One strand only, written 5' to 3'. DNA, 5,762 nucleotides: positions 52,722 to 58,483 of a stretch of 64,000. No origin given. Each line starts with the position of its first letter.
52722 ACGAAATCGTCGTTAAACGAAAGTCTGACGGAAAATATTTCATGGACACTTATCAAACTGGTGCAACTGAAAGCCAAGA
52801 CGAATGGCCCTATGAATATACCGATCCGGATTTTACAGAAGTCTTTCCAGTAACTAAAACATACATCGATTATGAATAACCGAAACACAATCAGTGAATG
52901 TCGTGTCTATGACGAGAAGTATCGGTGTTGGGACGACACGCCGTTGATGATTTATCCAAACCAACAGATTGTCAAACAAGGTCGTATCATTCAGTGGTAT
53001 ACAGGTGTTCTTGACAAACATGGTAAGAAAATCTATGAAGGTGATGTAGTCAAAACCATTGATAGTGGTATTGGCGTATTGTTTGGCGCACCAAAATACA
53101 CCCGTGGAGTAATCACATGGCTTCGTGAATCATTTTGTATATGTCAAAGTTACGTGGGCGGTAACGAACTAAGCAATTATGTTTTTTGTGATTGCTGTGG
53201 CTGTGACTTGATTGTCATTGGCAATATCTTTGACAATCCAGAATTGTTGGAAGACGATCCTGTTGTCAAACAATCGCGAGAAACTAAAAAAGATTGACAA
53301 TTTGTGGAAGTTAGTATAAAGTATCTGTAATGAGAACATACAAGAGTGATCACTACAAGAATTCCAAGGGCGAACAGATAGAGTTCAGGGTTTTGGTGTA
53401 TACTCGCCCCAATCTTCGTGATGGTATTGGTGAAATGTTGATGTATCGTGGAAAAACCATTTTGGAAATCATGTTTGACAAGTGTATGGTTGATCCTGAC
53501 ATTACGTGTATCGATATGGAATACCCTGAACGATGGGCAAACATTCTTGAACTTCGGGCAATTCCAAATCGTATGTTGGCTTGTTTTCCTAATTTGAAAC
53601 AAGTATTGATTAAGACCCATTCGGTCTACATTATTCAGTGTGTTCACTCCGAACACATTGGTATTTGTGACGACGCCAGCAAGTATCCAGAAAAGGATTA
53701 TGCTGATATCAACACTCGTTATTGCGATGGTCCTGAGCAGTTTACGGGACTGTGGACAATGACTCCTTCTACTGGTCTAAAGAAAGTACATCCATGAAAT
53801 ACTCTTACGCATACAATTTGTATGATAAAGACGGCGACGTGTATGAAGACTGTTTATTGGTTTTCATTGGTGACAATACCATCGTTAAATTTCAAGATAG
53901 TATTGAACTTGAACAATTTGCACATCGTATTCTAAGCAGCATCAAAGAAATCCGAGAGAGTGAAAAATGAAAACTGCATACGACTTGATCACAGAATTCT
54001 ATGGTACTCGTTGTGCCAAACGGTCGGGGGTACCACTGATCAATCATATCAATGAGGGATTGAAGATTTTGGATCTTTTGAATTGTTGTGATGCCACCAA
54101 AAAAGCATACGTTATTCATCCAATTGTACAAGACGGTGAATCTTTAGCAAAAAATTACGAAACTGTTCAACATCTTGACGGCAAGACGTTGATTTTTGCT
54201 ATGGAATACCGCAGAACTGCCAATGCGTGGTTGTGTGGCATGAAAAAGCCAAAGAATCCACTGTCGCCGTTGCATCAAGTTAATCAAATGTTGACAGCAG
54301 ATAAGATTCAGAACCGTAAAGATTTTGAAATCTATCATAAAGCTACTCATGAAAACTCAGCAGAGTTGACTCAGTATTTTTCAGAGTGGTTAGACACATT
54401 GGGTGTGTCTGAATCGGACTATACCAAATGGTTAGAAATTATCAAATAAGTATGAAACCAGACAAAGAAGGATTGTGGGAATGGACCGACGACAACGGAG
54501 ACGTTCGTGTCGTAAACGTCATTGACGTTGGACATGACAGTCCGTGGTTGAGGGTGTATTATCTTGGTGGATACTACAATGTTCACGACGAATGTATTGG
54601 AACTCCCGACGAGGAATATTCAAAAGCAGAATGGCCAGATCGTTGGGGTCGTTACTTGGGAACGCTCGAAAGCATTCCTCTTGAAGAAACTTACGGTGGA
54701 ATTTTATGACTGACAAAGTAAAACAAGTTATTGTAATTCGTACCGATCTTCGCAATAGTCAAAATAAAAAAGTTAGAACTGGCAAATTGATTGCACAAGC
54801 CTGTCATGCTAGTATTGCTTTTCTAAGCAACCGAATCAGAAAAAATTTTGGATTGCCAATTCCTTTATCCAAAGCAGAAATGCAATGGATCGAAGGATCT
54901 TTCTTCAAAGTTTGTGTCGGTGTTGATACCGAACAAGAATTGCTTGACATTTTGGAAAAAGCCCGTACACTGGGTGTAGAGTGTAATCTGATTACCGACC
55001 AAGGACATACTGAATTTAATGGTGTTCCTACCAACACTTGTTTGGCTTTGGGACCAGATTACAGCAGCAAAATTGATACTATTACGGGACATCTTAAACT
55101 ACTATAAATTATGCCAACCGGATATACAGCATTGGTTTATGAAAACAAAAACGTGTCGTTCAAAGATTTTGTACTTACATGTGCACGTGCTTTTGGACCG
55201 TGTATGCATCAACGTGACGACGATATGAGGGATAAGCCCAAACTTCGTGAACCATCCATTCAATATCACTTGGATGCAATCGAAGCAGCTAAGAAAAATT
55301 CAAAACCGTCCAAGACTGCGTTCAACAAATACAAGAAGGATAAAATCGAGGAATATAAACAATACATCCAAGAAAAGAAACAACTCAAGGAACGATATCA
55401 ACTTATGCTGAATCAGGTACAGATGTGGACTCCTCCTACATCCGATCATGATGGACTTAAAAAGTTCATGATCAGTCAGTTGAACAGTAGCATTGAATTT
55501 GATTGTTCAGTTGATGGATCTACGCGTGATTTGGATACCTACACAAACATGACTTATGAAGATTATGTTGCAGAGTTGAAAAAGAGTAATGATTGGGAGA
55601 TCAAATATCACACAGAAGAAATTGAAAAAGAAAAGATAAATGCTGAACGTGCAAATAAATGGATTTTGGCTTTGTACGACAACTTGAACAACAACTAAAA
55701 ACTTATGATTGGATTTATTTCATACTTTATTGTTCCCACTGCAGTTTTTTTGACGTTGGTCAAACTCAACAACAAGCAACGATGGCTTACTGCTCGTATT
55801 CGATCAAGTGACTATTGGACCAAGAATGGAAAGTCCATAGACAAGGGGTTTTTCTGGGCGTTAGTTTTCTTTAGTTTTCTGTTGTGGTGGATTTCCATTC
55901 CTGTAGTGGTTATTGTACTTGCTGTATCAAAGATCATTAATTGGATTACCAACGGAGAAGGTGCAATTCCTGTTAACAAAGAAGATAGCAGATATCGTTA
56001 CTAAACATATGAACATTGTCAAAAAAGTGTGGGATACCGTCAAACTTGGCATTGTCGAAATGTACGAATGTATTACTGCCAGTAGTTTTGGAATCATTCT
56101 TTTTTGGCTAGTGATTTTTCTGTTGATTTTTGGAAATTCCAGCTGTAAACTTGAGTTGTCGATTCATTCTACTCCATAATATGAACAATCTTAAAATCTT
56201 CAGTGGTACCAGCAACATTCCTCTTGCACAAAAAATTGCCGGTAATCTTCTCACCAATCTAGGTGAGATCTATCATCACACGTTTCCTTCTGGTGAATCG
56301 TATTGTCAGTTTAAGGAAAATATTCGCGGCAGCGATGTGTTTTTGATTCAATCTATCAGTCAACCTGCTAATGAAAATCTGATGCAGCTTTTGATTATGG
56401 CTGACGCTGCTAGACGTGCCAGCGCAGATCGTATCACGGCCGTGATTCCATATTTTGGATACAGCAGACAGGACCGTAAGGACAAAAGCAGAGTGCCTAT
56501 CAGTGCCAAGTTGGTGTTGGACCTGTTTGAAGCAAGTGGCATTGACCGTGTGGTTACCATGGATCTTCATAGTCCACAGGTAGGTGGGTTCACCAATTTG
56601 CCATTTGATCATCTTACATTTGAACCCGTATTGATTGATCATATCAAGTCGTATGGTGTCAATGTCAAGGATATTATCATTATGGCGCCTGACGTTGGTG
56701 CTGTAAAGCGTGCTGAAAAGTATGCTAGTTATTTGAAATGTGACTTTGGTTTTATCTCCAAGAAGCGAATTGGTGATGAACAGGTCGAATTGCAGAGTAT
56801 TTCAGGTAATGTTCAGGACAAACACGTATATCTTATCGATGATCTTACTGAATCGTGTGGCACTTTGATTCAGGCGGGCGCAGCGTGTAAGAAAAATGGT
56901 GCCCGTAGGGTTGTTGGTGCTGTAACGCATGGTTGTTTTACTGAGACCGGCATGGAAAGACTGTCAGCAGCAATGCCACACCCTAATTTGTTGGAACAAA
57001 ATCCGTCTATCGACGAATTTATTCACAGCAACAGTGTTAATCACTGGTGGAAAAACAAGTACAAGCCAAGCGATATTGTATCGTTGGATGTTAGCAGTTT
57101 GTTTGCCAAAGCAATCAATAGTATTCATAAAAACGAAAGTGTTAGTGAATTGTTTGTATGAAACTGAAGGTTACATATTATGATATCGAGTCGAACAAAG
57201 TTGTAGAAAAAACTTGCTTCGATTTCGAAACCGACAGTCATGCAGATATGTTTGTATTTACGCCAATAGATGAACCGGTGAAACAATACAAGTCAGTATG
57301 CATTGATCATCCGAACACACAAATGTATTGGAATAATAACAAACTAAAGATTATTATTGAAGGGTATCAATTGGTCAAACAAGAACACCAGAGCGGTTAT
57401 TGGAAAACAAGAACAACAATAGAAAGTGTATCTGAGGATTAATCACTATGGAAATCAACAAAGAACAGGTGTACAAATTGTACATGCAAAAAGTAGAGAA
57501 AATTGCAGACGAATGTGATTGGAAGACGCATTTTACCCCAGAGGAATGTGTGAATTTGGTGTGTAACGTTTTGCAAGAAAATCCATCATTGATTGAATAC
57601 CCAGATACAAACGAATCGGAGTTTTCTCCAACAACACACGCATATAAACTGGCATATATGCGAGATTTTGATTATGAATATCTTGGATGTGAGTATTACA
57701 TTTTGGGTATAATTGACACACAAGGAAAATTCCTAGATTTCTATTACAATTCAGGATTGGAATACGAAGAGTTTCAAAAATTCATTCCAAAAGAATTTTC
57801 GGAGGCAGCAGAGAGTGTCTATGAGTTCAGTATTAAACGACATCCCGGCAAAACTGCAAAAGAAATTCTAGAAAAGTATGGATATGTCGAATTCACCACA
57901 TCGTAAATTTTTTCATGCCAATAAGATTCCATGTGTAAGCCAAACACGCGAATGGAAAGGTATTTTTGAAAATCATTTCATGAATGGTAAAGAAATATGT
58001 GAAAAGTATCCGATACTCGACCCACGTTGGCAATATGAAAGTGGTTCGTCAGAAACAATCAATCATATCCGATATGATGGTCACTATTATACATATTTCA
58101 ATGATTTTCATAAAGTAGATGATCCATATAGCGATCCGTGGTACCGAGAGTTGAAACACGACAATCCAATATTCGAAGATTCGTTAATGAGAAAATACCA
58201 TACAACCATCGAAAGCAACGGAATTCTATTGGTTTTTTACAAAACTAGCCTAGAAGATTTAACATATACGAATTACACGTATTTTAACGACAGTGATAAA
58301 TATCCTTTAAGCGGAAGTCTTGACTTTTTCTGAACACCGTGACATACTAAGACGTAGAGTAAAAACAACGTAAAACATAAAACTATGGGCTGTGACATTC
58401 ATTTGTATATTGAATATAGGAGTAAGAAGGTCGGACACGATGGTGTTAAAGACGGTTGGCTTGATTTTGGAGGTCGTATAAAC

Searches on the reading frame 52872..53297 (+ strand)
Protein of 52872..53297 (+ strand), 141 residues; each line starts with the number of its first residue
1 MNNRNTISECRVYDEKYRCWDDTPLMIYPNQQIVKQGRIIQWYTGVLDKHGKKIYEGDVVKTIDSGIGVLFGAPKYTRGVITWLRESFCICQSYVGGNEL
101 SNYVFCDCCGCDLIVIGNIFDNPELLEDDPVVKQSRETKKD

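Call 105: search_protein_families(library=pfam, proteins=[window:52872-53297:+], max_evalue=0.001)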
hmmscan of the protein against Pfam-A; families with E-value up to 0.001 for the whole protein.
window:52872-53297:+ (141 aa): 1 family
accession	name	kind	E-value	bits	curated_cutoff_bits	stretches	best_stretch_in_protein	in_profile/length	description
PF09643.15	YopX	-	1.4e-13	51.4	22.4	1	33-127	48-128/128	YopX protein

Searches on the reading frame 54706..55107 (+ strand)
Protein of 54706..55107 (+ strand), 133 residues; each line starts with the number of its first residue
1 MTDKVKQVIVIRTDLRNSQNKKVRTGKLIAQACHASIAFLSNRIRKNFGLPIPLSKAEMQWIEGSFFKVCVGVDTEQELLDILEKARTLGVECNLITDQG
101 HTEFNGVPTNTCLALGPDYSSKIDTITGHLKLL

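Call 16: search_protein_families(library=pfam, proteins=[window:54706-55107:+], max_evalue=0.01)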
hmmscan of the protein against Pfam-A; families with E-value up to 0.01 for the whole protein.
window:54706-55107:+ (133 aa): 1 family
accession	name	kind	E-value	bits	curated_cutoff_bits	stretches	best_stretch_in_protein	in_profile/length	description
PF01981.21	PTH2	-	1.3e-29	103.2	23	1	5-133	1-115/115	Peptidyl-tRNA hydrolase PTH2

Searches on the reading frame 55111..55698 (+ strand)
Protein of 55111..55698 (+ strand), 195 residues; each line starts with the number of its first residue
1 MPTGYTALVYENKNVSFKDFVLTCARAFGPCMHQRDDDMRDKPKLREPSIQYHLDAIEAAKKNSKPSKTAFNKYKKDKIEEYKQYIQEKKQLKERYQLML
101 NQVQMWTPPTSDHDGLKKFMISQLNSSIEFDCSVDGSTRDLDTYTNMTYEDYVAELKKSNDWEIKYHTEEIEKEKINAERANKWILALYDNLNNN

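Call 100: search_protein_families(library=phrogs, proteins=[window:55111-55698:+], max_evalue=0.001)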
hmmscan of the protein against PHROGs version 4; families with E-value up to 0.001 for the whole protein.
window:55111-55698:+ (195 aa): 1 family
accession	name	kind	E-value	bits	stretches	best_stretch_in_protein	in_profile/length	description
phrog_8905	-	unknown function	2.6e-33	116.6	1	1-193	1-211/215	-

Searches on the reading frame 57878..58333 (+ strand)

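Call 16: search_protein_families(library=pfam, proteins=[window:57878-58333:+], max_evalue=0.01)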
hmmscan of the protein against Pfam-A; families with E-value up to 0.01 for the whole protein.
window:57878-58333:+ (151 aa): 1 family
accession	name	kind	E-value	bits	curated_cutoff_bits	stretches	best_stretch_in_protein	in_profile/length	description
PF02390.23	Methyltransf_4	-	0.0023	17.9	24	1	77-139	73-133/173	Putative methyltransferase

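Call 100: search_protein_families(library=phrogs, proteins=[window:57878-58333:+], max_evalue=0.001)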
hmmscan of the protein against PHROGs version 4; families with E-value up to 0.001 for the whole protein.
window:57878-58333:+ (151 aa): 0 families
